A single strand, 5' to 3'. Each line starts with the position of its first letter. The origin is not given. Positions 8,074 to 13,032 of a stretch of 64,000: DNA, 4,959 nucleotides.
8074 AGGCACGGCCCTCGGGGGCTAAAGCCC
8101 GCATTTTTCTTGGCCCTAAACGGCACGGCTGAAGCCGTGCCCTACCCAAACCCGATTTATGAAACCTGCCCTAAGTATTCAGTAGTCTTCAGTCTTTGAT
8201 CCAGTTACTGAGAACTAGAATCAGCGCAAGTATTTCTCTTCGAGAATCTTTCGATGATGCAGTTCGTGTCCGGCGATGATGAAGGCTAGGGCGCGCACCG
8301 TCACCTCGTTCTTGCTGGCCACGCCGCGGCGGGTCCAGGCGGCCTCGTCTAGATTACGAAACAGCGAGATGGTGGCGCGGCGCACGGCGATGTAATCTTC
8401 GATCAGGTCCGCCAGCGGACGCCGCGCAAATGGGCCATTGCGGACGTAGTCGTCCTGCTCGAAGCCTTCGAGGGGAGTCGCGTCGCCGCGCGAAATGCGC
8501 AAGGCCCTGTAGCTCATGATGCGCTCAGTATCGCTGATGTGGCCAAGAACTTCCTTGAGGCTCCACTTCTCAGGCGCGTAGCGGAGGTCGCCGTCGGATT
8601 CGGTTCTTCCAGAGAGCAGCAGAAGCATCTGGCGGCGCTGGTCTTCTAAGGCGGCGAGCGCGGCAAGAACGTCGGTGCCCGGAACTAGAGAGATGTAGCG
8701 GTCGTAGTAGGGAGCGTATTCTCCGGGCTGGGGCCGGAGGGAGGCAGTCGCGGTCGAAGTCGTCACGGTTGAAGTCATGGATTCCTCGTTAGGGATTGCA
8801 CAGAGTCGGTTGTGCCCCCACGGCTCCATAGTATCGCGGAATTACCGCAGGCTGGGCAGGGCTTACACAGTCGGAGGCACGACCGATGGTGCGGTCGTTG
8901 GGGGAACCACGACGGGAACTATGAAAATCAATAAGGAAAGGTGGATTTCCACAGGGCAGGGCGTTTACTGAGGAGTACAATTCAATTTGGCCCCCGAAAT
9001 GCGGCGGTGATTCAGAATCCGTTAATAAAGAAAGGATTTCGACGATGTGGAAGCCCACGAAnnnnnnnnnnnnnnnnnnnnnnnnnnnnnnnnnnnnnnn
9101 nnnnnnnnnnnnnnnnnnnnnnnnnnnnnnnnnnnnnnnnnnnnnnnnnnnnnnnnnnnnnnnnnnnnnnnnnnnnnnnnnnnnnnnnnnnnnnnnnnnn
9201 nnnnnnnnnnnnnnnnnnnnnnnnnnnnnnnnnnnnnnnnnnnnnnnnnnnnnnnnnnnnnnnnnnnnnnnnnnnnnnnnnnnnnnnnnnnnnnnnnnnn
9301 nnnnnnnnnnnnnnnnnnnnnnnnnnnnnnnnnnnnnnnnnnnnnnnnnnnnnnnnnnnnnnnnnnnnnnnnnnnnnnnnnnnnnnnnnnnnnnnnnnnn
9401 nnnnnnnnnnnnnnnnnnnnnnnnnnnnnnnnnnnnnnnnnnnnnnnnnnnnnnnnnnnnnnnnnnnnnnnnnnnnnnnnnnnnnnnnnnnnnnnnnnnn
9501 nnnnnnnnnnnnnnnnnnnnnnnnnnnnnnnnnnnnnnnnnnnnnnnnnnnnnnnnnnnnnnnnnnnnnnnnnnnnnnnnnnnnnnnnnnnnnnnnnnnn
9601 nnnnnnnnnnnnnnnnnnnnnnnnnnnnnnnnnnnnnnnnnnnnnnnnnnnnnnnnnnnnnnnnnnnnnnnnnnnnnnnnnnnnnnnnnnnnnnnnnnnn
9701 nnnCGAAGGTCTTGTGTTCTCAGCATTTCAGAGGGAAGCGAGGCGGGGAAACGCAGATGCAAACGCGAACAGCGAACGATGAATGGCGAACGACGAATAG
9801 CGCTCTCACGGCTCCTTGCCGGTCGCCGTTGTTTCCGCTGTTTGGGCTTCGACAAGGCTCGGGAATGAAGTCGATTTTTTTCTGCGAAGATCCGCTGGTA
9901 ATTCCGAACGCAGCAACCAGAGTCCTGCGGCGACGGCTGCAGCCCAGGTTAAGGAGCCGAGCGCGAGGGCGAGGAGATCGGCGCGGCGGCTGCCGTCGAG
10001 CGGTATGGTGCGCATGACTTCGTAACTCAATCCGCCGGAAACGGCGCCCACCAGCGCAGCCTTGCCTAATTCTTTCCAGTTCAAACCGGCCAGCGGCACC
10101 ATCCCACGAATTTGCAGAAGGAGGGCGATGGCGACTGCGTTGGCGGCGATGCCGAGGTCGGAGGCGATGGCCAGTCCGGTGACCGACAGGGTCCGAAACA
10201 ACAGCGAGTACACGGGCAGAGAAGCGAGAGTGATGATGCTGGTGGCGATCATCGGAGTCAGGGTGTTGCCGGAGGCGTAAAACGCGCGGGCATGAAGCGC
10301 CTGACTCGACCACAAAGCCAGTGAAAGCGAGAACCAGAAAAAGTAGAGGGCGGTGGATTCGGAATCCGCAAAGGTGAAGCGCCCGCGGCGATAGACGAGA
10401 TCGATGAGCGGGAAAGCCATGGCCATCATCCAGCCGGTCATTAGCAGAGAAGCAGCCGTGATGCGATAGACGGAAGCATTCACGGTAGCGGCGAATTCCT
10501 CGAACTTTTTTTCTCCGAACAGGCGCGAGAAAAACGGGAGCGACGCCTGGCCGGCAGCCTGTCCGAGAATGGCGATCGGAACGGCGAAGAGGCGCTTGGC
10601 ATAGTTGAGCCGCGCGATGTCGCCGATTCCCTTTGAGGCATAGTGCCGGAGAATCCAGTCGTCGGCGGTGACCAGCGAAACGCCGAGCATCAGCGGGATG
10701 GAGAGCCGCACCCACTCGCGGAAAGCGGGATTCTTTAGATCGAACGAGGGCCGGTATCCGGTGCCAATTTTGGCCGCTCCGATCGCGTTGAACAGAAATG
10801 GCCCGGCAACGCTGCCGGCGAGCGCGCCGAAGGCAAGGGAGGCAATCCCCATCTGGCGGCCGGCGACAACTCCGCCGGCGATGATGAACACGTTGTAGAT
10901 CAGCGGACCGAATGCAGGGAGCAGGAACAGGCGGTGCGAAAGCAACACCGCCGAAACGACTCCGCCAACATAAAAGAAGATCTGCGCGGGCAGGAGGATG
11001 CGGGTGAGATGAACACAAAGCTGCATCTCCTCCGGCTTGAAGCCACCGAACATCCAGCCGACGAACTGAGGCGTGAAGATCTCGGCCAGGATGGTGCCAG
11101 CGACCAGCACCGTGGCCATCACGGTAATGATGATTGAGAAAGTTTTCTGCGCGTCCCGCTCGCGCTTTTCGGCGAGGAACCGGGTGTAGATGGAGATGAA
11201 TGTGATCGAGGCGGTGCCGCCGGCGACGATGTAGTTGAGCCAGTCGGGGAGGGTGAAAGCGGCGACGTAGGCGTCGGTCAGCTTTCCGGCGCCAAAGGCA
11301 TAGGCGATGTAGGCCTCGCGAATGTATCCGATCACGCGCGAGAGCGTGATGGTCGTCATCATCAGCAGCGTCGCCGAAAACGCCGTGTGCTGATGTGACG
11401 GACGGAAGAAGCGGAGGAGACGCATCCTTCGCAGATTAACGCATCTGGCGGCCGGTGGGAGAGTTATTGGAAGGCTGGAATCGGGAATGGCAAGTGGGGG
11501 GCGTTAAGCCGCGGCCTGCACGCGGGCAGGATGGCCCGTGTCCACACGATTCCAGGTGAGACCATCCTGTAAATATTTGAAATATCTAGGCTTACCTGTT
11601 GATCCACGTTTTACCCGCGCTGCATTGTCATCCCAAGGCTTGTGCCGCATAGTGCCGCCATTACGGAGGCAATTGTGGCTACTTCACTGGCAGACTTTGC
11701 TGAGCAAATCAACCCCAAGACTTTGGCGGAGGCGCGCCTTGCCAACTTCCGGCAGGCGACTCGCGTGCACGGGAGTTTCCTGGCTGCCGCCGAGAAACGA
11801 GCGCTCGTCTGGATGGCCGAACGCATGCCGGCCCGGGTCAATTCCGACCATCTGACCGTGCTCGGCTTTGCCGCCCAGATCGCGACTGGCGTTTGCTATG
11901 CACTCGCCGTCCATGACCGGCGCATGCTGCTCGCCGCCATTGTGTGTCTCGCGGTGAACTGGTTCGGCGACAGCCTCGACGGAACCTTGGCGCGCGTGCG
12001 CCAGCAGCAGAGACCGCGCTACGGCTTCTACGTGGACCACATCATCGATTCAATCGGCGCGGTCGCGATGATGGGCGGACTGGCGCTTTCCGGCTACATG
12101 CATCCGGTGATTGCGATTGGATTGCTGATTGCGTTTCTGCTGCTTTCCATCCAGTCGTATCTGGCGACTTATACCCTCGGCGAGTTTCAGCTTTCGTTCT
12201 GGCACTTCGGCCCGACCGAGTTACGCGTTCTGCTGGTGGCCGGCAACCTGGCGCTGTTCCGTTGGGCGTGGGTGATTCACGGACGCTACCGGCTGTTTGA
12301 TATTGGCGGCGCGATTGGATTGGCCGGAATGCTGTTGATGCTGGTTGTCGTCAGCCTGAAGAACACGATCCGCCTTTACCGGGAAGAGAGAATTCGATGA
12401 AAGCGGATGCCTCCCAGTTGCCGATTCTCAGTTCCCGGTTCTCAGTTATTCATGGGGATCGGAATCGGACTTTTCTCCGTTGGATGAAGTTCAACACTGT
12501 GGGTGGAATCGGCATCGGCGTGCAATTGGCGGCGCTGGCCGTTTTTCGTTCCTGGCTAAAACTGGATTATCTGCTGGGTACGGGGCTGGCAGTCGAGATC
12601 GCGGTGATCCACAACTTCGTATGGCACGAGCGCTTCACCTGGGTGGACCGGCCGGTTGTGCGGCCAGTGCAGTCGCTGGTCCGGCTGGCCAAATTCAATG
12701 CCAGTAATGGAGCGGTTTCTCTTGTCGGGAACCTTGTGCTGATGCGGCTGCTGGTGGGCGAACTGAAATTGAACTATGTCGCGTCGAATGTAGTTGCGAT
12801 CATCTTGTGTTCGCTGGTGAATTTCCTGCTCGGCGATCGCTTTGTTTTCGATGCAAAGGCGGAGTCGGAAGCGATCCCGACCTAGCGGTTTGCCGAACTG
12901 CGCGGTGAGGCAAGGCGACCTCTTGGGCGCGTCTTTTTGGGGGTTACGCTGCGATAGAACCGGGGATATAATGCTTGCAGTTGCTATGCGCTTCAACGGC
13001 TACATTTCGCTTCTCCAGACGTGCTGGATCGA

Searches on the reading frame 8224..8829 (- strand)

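Call 37: search_protein_families(library=pfam, proteins=[window:8224-8829:-], max_evalue=0.0001)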
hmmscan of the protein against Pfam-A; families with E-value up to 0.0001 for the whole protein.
window:8224-8829:- (202 aa): 2 families
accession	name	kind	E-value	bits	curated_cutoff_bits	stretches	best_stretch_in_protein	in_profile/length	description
PF12867.12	DinB_2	-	1.5e-20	74.3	24.8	1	60-195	1-127/128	DinB superfamily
PF04978.18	MST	-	1e-05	26.5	27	1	59-192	4-136/149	Mycothiol-S-transferase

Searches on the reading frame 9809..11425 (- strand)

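Call 37: search_protein_families(library=pfam, proteins=[window:9809-11425:-], max_evalue=0.0001)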
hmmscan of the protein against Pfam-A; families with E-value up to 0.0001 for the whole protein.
window:9809-11425:- (539 aa): 1 family
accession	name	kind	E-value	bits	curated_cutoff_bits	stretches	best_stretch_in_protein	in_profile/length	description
PF03023.19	MurJ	-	6.1e-62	210.1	27.4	1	40-455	1-417/451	Lipid II flippase MurJ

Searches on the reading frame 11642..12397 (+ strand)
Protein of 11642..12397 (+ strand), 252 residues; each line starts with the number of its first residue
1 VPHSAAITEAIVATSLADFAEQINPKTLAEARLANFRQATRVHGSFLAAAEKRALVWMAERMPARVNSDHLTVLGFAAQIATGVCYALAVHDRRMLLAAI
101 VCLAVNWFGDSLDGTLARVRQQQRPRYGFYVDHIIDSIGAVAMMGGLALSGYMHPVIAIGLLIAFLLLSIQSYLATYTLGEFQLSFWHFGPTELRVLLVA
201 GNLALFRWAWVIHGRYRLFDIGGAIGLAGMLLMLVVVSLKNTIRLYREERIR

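Call 37: search_protein_families(library=pfam, proteins=[window:11642-12397:+], max_evalue=0.0001)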
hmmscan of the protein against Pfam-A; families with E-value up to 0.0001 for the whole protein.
window:11642-12397:+ (252 aa): 1 family
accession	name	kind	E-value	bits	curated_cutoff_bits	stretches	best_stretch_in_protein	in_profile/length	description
PF01066.26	CDP-OH_P_transf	-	4.7e-08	34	22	1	70-221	6-138/152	CDP-alcohol phosphatidyltransferase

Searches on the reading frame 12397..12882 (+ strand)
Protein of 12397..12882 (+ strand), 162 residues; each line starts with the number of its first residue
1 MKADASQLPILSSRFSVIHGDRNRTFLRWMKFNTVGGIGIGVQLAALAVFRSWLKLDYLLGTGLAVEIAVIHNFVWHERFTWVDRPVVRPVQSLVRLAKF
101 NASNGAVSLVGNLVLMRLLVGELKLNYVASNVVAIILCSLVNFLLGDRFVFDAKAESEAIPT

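Call 37: search_protein_families(library=pfam, proteins=[window:12397-12882:+], max_evalue=0.0001)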
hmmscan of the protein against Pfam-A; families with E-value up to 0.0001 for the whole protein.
window:12397-12882:+ (162 aa): 1 family
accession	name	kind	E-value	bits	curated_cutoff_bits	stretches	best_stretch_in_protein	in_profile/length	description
PF04138.20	GtrA_DPMS_TM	-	1.9e-20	73.7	26.1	1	31-151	1-117/117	GtrA/DPMS, transmembrane domain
